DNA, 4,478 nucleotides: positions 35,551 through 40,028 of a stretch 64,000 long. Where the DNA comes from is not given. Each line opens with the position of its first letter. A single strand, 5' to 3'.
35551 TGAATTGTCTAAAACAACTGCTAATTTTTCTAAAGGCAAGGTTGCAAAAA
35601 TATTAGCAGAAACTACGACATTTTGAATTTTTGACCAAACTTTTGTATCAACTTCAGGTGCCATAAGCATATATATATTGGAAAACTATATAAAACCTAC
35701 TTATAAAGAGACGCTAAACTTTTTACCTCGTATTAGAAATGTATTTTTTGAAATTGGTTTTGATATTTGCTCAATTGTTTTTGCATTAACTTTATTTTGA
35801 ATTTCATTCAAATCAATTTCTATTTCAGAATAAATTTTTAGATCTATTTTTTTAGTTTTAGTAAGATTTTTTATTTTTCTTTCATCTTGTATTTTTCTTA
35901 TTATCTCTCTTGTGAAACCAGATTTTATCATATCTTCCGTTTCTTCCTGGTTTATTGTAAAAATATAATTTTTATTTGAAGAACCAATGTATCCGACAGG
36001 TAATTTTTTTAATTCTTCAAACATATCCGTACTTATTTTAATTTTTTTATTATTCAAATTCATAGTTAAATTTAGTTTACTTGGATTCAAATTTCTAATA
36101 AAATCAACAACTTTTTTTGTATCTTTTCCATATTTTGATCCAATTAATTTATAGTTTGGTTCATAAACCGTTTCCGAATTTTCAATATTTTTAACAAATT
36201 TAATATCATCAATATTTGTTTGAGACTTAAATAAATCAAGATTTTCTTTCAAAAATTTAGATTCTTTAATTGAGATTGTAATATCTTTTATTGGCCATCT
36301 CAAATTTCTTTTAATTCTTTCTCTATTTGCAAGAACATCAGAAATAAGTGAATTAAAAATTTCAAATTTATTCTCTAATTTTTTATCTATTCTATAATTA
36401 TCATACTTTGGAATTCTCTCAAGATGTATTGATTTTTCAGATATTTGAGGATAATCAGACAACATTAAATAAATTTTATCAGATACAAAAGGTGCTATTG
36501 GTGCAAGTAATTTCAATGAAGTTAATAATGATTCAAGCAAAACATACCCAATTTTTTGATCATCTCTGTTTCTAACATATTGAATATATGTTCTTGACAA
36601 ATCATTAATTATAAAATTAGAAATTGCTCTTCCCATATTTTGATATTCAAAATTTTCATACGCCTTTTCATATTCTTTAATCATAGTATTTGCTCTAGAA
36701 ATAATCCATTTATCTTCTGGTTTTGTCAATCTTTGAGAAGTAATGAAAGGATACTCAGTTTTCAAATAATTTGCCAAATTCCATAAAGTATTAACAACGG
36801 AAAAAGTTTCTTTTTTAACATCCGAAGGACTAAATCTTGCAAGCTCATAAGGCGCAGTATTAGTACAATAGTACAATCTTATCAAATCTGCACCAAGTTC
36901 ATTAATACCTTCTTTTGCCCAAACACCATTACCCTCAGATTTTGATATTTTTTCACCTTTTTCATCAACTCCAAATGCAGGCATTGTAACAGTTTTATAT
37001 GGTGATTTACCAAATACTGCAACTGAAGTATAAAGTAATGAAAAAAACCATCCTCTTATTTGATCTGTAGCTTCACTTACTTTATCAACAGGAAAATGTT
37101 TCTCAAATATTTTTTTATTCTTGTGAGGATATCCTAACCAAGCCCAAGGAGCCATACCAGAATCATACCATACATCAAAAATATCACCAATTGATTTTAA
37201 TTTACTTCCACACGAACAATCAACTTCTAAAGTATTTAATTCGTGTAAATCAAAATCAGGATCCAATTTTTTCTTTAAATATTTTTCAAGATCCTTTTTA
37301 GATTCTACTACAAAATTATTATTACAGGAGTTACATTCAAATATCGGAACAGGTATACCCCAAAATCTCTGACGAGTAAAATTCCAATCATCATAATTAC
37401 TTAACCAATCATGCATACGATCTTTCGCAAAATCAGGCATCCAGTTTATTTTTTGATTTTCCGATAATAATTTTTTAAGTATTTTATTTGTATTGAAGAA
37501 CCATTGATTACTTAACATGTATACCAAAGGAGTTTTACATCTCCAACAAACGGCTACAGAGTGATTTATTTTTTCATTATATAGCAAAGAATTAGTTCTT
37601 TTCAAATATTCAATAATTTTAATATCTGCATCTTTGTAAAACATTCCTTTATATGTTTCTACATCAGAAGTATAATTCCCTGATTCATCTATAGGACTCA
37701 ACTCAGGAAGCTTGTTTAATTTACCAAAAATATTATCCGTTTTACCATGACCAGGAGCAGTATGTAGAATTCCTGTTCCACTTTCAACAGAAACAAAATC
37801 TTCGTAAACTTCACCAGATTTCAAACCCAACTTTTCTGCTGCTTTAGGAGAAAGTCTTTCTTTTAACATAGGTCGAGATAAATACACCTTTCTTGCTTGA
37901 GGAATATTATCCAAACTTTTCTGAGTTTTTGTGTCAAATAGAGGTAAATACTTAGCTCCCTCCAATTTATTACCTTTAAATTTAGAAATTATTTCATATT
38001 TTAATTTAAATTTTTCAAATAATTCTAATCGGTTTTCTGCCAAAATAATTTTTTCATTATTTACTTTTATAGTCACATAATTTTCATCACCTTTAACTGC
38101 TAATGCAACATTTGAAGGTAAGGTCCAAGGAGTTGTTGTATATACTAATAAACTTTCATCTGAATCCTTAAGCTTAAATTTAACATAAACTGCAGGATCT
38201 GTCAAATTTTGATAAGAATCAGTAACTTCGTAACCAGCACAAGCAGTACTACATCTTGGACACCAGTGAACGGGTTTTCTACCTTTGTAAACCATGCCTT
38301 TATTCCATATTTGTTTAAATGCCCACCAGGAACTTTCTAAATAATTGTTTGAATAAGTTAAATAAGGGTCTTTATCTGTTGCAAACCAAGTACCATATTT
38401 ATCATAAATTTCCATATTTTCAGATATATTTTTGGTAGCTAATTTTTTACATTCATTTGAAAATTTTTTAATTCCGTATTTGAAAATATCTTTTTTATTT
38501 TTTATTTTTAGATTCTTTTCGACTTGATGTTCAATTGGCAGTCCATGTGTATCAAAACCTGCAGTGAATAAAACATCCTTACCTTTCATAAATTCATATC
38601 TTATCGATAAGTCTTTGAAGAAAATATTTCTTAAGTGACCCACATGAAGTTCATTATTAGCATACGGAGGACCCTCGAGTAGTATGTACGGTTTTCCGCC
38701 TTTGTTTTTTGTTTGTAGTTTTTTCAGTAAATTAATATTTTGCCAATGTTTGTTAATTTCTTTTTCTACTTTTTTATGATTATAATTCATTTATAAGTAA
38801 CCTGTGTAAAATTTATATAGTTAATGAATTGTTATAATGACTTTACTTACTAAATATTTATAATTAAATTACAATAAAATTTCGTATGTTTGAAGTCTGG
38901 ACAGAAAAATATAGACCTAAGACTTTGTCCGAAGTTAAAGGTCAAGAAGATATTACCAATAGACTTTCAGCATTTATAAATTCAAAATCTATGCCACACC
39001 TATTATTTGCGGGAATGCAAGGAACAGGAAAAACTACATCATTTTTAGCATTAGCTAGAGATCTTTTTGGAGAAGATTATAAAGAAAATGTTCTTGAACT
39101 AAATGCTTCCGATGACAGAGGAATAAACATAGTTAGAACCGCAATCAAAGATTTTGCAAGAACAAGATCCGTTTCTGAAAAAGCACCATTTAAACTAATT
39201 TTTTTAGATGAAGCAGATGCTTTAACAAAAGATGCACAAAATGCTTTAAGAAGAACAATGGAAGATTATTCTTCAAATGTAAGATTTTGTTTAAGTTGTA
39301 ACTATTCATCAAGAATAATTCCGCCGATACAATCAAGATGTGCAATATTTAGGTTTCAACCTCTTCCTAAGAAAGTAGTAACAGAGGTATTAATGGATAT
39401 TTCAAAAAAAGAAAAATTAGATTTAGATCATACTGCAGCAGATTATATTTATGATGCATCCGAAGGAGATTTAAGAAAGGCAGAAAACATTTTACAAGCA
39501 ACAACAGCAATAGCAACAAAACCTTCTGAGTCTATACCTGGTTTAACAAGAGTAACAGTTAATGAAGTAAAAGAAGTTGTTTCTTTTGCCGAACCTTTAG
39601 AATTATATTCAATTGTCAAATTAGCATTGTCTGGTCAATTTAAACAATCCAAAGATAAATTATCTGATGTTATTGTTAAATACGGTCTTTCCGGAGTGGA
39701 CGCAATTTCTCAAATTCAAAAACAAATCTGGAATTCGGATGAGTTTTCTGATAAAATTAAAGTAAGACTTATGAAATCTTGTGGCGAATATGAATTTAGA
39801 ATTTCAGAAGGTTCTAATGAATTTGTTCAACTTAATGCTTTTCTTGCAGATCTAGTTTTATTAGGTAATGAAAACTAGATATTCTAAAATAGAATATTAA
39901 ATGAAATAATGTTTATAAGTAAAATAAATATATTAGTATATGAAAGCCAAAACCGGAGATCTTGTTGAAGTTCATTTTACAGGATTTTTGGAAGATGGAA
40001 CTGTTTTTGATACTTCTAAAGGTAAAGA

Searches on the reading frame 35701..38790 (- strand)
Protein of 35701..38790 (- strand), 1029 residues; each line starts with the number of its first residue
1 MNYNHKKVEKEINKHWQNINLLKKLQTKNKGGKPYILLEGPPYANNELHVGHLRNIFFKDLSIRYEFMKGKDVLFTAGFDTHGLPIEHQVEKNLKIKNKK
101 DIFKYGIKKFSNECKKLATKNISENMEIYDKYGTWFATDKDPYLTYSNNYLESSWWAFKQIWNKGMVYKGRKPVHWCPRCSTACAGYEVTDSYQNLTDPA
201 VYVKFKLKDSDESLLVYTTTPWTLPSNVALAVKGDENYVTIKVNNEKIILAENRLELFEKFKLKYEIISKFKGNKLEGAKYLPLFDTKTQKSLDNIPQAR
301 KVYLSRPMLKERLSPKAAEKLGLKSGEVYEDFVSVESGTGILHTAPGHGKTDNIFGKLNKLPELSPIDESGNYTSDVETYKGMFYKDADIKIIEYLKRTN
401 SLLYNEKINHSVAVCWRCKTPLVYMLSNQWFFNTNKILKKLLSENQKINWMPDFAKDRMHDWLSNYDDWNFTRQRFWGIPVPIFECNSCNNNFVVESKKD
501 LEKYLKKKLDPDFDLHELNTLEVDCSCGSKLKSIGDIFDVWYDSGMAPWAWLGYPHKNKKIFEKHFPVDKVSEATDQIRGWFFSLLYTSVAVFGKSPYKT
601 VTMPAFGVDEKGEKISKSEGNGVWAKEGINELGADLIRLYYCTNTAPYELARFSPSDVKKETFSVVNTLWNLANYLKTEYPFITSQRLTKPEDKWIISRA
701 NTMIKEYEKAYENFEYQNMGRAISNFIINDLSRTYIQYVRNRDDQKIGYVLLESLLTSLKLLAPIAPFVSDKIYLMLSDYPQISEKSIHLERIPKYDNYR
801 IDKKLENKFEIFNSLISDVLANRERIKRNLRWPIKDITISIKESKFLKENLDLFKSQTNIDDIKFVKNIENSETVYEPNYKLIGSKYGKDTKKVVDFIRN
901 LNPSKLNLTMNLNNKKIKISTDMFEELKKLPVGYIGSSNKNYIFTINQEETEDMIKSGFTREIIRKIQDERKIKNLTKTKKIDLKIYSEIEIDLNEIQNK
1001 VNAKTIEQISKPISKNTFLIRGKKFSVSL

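Call 59: search_protein_families(library=pfam, proteins=[window:35701-38790:-], max_evalue=0.00001)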
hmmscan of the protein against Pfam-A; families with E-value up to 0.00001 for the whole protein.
window:35701-38790:- (1029 aa): 4 families
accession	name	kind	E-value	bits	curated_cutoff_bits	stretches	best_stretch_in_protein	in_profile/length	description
PF00133.28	tRNA-synt_1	-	8e-108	361.3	22.7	1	12-645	2-405/414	tRNA synthetases class I (I, L, M and V)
PF08264.19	Anticodon_1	-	3.1e-27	95.7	25.1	1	693-835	1-145/148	Anticodon-binding domain of tRNA ligase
PF09334.17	tRNA-synt_1g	-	6.5e-23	81.6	20.1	1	42-102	8-67/391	tRNA synthetases class I (M)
PF19302.4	DUF5915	-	1e-08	35.4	27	1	854-991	4-149/195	Domain of unknown function (DUF5915)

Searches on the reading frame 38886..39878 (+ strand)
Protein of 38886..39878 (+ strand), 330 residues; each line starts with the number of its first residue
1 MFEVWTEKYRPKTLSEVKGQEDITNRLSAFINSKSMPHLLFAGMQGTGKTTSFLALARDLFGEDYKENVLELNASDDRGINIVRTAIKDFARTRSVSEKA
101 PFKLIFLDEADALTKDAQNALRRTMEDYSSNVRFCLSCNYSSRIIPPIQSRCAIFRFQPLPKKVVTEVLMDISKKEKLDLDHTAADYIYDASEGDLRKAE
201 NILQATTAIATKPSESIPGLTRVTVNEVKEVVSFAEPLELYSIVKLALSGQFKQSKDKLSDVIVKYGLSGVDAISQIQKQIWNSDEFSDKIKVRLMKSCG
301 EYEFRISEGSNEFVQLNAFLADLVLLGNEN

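Call 59: search_protein_families(library=pfam, proteins=[window:38886-39878:+], max_evalue=0.00001)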
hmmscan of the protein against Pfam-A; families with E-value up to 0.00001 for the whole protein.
window:38886-39878:+ (330 aa): 7 families
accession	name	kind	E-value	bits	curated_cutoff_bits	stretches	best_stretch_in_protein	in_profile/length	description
PF08542.16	Rep_fac_C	-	2.6e-18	66.6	23.6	1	237-321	3-87/88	Replication factor C C-terminal domain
PF00004.35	AAA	-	4.2e-15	56.8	21.2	1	39-159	1-130/131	ATPase family associated with various cellular activities (AAA)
PF13177.12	DNA_pol3_delta2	-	3.8e-14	53.4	27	1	83-160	86-160/161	DNA polymerase III, delta subunit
PF05496.18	RuvB_N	-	4.4e-07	30.2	27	1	10-131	2-114/159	Holliday junction DNA helicase RuvB P-loop domain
PF13173.12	AAA_14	-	5.6e-07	30.1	27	1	39-137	5-96/129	AAA domain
PF25199.1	nSTAND_NTPase5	-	1.1e-06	29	34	1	22-140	23-134/145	Novel STAND NTPase 5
PF21960.2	RCF1-5-like_lid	-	8.8e-06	26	27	0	167-205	1-40/43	RCF1/5-like, AAA+ ATPase lid domain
